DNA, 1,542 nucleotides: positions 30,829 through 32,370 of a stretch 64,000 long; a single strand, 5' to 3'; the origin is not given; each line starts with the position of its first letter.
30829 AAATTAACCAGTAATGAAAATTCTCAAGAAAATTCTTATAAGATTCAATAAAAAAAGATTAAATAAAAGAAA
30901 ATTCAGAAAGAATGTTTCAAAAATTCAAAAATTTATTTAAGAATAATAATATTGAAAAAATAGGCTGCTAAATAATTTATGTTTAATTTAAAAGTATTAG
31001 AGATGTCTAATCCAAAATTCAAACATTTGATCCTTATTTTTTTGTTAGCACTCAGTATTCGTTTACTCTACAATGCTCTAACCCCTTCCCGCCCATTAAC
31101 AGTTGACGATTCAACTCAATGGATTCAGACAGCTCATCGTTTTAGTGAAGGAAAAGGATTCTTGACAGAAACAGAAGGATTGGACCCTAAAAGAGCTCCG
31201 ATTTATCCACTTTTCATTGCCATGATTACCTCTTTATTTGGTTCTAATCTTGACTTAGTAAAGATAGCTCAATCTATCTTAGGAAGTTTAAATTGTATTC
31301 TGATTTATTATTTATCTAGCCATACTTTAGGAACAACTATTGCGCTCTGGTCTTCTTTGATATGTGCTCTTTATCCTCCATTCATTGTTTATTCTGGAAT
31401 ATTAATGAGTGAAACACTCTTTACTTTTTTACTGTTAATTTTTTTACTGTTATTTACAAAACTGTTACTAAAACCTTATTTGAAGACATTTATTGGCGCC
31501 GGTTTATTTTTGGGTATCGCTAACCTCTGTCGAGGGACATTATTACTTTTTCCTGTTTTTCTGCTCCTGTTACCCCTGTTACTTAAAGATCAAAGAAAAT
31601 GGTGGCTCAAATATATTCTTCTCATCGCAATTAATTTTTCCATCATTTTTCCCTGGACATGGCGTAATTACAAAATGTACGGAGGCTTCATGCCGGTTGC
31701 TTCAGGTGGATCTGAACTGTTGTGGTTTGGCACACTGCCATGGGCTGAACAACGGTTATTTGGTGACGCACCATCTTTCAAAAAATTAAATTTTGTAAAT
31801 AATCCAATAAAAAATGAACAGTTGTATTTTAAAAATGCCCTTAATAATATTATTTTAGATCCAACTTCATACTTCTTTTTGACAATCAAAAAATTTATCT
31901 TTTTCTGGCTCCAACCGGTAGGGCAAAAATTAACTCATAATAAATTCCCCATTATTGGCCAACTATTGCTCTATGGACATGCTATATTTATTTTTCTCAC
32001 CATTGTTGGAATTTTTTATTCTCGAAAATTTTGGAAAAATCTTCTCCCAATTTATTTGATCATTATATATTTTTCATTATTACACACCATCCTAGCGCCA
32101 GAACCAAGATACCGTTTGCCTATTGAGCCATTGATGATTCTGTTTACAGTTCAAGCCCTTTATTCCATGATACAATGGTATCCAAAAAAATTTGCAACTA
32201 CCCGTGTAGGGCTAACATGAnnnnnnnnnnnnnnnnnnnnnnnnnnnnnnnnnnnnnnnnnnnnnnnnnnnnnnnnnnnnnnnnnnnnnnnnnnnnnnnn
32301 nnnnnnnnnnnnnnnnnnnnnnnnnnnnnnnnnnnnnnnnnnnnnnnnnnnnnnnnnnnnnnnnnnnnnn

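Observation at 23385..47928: Three paralogous 'GT2 polyprenyl-P-sugar synthase + GT-C transferase' modules in 25 kb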

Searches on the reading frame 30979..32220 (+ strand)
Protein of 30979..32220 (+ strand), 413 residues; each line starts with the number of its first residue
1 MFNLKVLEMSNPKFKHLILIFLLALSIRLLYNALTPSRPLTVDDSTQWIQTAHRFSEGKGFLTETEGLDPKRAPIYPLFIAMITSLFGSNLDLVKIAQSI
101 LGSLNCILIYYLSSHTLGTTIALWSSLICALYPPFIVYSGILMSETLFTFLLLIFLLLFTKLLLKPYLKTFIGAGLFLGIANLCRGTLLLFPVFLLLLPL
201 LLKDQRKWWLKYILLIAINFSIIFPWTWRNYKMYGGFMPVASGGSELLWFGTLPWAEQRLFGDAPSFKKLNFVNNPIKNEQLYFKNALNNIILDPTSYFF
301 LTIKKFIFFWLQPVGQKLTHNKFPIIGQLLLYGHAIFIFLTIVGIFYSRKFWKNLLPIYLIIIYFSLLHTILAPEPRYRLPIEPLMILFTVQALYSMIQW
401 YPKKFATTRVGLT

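Call 3: search_protein_families(library=pfam, proteins=[window:30979-32220:+])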
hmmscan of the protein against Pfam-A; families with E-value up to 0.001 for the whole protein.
window:30979-32220:+ (413 aa): 1 family
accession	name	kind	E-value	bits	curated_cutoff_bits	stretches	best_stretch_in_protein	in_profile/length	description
PF13231.12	PMT_2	-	1e-14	55.5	26.1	1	71-226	1-157/160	Dolichyl-phosphate-mannose-protein mannosyltransferase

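Call 9: search_protein_families(library=ncbifam, proteins=[window:30979-32220:+], max_evalue=0.00001)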
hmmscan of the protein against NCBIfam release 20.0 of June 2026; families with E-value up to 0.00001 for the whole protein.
window:30979-32220:+ (413 aa): 0 families

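Call 13: search_solved_structures(query=window:30979-32220:+, max_evalue=1, show_alignments=2)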
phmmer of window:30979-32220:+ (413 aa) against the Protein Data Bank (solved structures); distinct sequences matched with E-value up to 1: 0.

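Call 25: find_homologous_proteins(query=window:30979-32220:+)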
Query window:30979-32220:+ (413 aa): 110 proteins with E <= 0.001 among 8000 candidates.
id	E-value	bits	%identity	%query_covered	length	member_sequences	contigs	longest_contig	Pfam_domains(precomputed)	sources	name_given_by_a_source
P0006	1.4e-255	866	95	100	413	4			PF13231.13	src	-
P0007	2.1e-121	424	52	91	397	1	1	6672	PF13231.13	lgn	-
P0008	1.1e-115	405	49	93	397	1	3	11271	PF13231.13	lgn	-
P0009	1.4e-114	402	50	92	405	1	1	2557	PF13231.13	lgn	-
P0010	7.8e-113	396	51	93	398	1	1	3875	PF13231.13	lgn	-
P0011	4.9e-110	387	46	92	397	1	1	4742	PF13231.13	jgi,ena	-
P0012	7.9e-107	376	47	92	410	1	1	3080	PF13231.13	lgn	-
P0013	4.2e-104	367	48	86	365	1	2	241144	PF13231.13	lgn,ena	-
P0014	1.6e-103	365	46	92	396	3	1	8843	PF13231.13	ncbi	-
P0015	1.1e-102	362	48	93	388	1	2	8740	PF13231.13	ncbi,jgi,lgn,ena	-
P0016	4.0e-100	354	45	92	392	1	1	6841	PF13231.13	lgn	-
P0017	9.3e-100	353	46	94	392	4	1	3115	PF13231.13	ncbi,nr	ncbi:MAG: glycosyltransferase family 39 protein [Elusimicrobia bacterium]|nr:glycosyltransferase fam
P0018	1.2e-97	346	45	96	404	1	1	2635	PF13231.13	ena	-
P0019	2.8e-97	345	45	92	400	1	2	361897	PF13231.13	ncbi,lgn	-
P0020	1.6e-95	339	48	86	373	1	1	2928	PF13231.13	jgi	jgi:4-amino-4-deoxy-L-arabinose transferase-like glycosyltransferase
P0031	3.9e-27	114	28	91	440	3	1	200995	PF13231.13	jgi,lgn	jgi:4-amino-4-deoxy-L-arabinose transferase-like glycosyltransferase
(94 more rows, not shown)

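Call 26: find_encoding_contigs(protein=P0019, flank=8000, max_places=1)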
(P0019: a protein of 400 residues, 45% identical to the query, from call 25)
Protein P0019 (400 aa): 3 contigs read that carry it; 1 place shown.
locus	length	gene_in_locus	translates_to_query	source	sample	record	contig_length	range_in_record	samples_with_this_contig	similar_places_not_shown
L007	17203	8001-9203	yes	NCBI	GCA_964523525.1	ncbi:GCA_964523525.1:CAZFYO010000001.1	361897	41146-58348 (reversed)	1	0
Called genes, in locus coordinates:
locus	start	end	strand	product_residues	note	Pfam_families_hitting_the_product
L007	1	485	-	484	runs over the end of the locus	PF04055:Radical_SAM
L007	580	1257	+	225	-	PF00535:Glycos_transf_2, PF13641:Glyco_tranf_2_3 (weak)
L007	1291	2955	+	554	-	PF13231:PMT_2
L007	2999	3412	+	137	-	PF00908:dTDP_sugar_isom (weak), PF05523:FdtA, PF14667:Polysacc_synt_C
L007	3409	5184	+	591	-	PF13231:PMT_2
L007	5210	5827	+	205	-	PF25087:GMPPB_C (weak), PF25084:LbH_EIF2B (weak), PF00132:Hexapep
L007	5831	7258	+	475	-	PF13231:PMT_2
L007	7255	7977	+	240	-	PF00535:Glycos_transf_2, PF13641:Glyco_tranf_2_3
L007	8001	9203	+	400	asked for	PF13231:PMT_2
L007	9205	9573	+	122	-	PF14251:PterinBD-DUF4346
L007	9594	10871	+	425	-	PF13439:Glyco_transf_4, PF13579:Glyco_trans_4_4, PF13692:Glyco_trans_1_4, PF00534:Glycos_transf_1, PF13524:Glyco_trans_1_2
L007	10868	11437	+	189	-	-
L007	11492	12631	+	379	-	PF00487:FA_desaturase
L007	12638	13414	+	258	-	PF00106:adh_short, PF01370:Epimerase (weak), PF13561:adh_short_C2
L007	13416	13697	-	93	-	PF05187:Fer4_ETF_QO, PF12838:Fer4_7 (weak), PF13237:Fer4_10 (weak), PF13247:Fer4_11 (weak), PF13187:Fer4_9 (weak), PF25160:LdpA_Fe-S-bd (weak)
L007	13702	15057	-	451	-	PF00890:FAD_binding_2, PF01134:GIDA, PF01266:DAO (weak), PF01494:FAD_binding_3, PF01946:Thi4 (weak), PF07992:Pyr_redox_2, PF12831:FAD_oxidored, PF26311:ETF-QO_FixC_C, +6 more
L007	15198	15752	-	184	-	-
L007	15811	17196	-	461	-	PF22113:Mtrc-MtrF_II-IV_dom (faint), PF14522:Cytochrome_C7 (weak), PF00034:Cytochrom_C (weak), PF13442:Cytochrome_CBB3 (weak)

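Call 27: find_encoding_contigs(protein=P0013, flank=8000, max_places=1)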
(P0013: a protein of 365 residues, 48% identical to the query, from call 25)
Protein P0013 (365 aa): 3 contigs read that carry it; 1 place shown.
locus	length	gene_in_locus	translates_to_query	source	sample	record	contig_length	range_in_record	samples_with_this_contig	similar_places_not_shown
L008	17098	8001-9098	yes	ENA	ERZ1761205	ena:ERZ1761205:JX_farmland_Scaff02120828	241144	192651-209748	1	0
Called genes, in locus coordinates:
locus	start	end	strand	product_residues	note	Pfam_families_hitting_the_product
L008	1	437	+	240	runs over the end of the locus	PF00005:ABC_tran, PF13304:AAA_21 (faint)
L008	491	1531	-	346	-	PF01370:Epimerase, PF04321:RmlD_sub_bind (weak), PF16363:GDP_Man_Dehyd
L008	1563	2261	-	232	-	PF13641:Glyco_tranf_2_3 (weak), PF00535:Glycos_transf_2, PF10111:Glyco_tranf_2_2 (weak)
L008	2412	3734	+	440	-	PF02310:B12-binding, PF04055:Radical_SAM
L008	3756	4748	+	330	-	PF01073:3Beta_HSD, PF01370:Epimerase, PF02719:Polysacc_synt_2, PF04321:RmlD_sub_bind, PF05368:NmrA (weak), PF07993:NAD_binding_4, PF16363:GDP_Man_Dehyd, PF13460:NAD_binding_10, +1 more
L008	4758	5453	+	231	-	PF00483:NTP_transferase, PF12804:NTP_transf_3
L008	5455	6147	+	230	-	PF00535:Glycos_transf_2, PF10111:Glyco_tranf_2_2, PF13641:Glyco_tranf_2_3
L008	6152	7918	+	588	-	-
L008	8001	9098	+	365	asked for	PF13231:PMT_2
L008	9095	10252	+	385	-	PF00535:Glycos_transf_2, PF26629:GT2_TM_C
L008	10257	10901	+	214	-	PF25087:GMPPB_C (faint), PF25247:LbH_GLGC (faint), PF25084:LbH_EIF2B (weak), PF00132:Hexapep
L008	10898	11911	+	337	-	PF01408:GFO_IDH_MocA, PF22725:GFO_IDH_MocA_C3, PF02894:GFO_IDH_MocA_C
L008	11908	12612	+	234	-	PF00535:Glycos_transf_2, PF13641:Glyco_tranf_2_3 (weak)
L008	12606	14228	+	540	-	PF02366:PMT, PF13231:PMT_2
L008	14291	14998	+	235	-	PF13489:Methyltransf_23, PF13847:Methyltransf_31 (weak), PF08241:Methyltransf_11, PF08242:Methyltransf_12, PF13649:Methyltransf_25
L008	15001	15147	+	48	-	-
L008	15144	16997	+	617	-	PF26626:DUF8201 (weak)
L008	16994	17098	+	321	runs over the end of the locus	PF00535:Glycos_transf_2, PF13641:Glyco_tranf_2_3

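Call 28: find_encoding_contigs(protein=P0031, flank=8000, max_places=1)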
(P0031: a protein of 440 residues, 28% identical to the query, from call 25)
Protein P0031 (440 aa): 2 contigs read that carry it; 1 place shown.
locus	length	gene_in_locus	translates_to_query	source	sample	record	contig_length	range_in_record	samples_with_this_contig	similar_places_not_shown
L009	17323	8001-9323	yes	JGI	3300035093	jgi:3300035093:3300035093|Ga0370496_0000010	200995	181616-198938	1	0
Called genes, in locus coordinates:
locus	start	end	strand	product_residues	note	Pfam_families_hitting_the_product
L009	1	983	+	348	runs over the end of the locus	PF01757:Acyl_transf_3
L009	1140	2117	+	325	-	PF01073:3Beta_HSD, PF01370:Epimerase, PF02719:Polysacc_synt_2, PF04321:RmlD_sub_bind, PF05368:NmrA, PF07993:NAD_binding_4, PF16363:GDP_Man_Dehyd, PF13460:NAD_binding_10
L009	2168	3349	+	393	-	PF01041:DegT_DnrJ_EryC1, PF00155:Aminotran_1_2, PF00266:Aminotran_5 (faint)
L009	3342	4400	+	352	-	PF13489:Methyltransf_23, PF13847:Methyltransf_31, PF08241:Methyltransf_11, PF08242:Methyltransf_12, PF13649:Methyltransf_25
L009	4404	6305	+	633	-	PF13522:GATase_6, PF12481:DUF3700 (faint), PF13537:GATase_7, PF00733:Asn_synthase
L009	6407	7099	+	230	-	PF13489:Methyltransf_23, PF13847:Methyltransf_31, PF08241:Methyltransf_11, PF08242:Methyltransf_12, PF13649:Methyltransf_25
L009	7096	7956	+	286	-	PF00535:Glycos_transf_2, PF13641:Glyco_tranf_2_3 (weak)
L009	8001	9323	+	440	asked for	PF13231:PMT_2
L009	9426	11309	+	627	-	PF13522:GATase_6, PF13537:GATase_7, PF12481:DUF3700 (weak), PF00733:Asn_synthase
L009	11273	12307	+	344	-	PF00551:Formyl_trans_N, PF02911:Formyl_trans_C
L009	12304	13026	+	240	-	PF22537:WbmS-like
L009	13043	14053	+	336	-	PF00551:Formyl_trans_N, PF02911:Formyl_trans_C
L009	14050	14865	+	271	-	-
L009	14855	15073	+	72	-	-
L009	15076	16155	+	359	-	PF00551:Formyl_trans_N, PF02911:Formyl_trans_C (weak)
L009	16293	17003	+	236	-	PF08889:WbqC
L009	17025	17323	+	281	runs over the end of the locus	PF01061:ABC2_membrane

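Call 35: search_solved_structures(query=A2, max_evalue=1, show_alignments=2)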
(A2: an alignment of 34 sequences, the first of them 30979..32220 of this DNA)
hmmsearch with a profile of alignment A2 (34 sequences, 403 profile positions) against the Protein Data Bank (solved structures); distinct sequences matched with E-value up to 1: 1.
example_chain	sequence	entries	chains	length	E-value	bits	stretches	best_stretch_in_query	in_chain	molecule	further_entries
3ne2_A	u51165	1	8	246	0.47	12.4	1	94-175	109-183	Probable aquaporin AqpM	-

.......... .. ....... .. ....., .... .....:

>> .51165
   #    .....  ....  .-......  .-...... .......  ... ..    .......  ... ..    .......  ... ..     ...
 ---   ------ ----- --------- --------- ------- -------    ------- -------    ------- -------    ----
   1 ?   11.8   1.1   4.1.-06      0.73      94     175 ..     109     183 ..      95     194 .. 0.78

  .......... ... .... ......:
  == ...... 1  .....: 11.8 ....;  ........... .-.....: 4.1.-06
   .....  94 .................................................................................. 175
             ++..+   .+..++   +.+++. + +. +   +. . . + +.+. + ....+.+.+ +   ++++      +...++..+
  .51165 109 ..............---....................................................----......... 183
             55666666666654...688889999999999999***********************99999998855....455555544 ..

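Call 43: predict_structure(alignment_id=A2)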
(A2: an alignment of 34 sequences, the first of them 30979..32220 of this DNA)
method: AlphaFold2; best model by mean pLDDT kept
length: 413 residues; sequences in the alignment: 34
mean_pLDDT: 92.8   pTM: 0.91
mean pLDDT of the five models: 92.8, 92.4, 92.3, 92.1, 92.0
residues with pLDDT >= 90: 350; 70-90: 35; 50-70: 21; < 50: 7
segments of 3 or more residues with pLDDT < 50: 1-3
pLDDT, mean of each block of 10 residues (from residue 1): 49 94 98 94 90 88 71 94 95 98 99 96 98 96 97 98 95 98 97 96 97 98 95 92 94 94 91 91 97 98 97 94 96 98 98 97 97 94 98 94 63 51
secondary structure, 60 per line:
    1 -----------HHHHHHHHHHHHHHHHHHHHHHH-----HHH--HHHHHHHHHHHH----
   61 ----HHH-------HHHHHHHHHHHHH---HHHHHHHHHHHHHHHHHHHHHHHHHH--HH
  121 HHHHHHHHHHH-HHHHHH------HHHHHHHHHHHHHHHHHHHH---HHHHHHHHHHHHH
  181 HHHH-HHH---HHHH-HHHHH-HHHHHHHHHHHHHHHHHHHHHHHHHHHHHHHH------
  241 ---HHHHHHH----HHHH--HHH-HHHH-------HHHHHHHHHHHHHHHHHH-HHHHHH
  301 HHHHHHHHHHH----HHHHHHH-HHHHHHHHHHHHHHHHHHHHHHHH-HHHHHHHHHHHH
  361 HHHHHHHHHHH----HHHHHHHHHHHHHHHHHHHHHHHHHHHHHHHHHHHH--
elements in order: H12-34 H45-56 H75-87 H91-116 H119-131 H133-138 H145-164 H168-184 H192-195 H197-201 H203-234 H244-250 H255-258 H265-268 H276-293 H295-311 H316-322 H324-347 H349-371 H376-411

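Call 47: fold_search(model_id=the predicted structure, library=pdb)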
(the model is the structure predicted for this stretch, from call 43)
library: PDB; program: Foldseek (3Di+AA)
matches with E <= 10: 286; with E <= 0.001: 18
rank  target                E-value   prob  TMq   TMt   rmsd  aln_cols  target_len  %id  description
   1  9n9j_I                4.7e-06  1.00  0.56  0.35  14.3       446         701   15  Structure of a GRP94 folding intermediate engaged with a CCDC134- and FKBP11-bound secretory translocon (released 2025-11-19)
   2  7e9s_A                5.5e-05  1.00  0.59  0.31  13.9       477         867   14  Archaeal oligosaccharyltransferase AglB from Archaeoglobus fulgidus in complex with an inhibitory peptide and a dolich (released 2021-09-08)
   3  8b6l_I                5.7e-05  1.00  0.56  0.36  14.2       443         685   16  Subtomogram average of the human Sec61-TRAP-OSTA-translocon (released 2022-12-07)
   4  6s7t_A                6.0e-05  1.00  0.55  0.35  14.0       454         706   14  Cryo-EM structure of human oligosaccharyltransferase complex OST-B (released 2019-12-18)
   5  5ogl_A                6.8e-05  1.00  0.51  0.31  13.7       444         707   12  Structure of bacterial oligosaccharyltransferase PglB in complex with an acceptor peptide and an lipid-linked oligosac (released 2017-10-25)
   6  3waj                  9.8e-05  1.00  0.57  0.31  15.0       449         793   14  Crystal structure of the Archaeoglobus fulgidus oligosaccharyltransferase (O29867_ARCFU) complex with Zn and sulfate (released 2013-10-30)
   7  6gxc_A                1.6e-04  1.00  0.52  0.32  13.7       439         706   12  Bacterial oligosaccharyltransferase PglB in complex with an inhibitory peptide and a reactive lipid-linked oligosaccha (released 2018-11-14)
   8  3rce_A                2.2e-04  1.00  0.54  0.35  13.9       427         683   12  Bacterial oligosaccharyltransferase PglB (released 2011-06-15)
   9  6ftg_5                2.6e-04  1.00  0.58  0.39  16.3       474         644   14  Subtomogram average of OST-containing ribosome-translocon complexes from canine rough microsomal membranes (released 2018-03-21)
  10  8pn9_A                2.7e-04  1.00  0.56  0.38  14.1       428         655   16  Structure of human oligosaccharyltransferase OST-A complex bound to NGI-1 (released 2024-05-08)
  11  6s7o_A                3.0e-04  1.00  0.57  0.38  14.0       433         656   16  Cryo-EM structure of human oligosaccharyltransferase complex OST-A (released 2019-12-18)
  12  5f15                  3.1e-04  1.00  0.46  0.36  14.3       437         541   13  Crystal Structure of ArnT from Cupriavidus metallidurans bound to Undecaprenyl phosphate (released 2016-02-17)
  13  5ezm                  3.6e-04  1.00  0.44  0.35  14.6       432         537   14  Crystal Structure of ArnT from Cupriavidus metallidurans in the apo state (released 2016-02-17)
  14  3wak                  3.9e-04  1.00  0.58  0.30  13.7       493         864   14  Crystal structure of the Archaeoglobus fulgidus oligosaccharyltransferase (O29867_ARCFU) in the apo form (released 2013-10-30)
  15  6ezn_F                4.3e-04  1.00  0.52  0.35  11.8       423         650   13  Cryo-EM structure of the yeast oligosaccharyltransferase (OST) complex (released 2018-01-17)
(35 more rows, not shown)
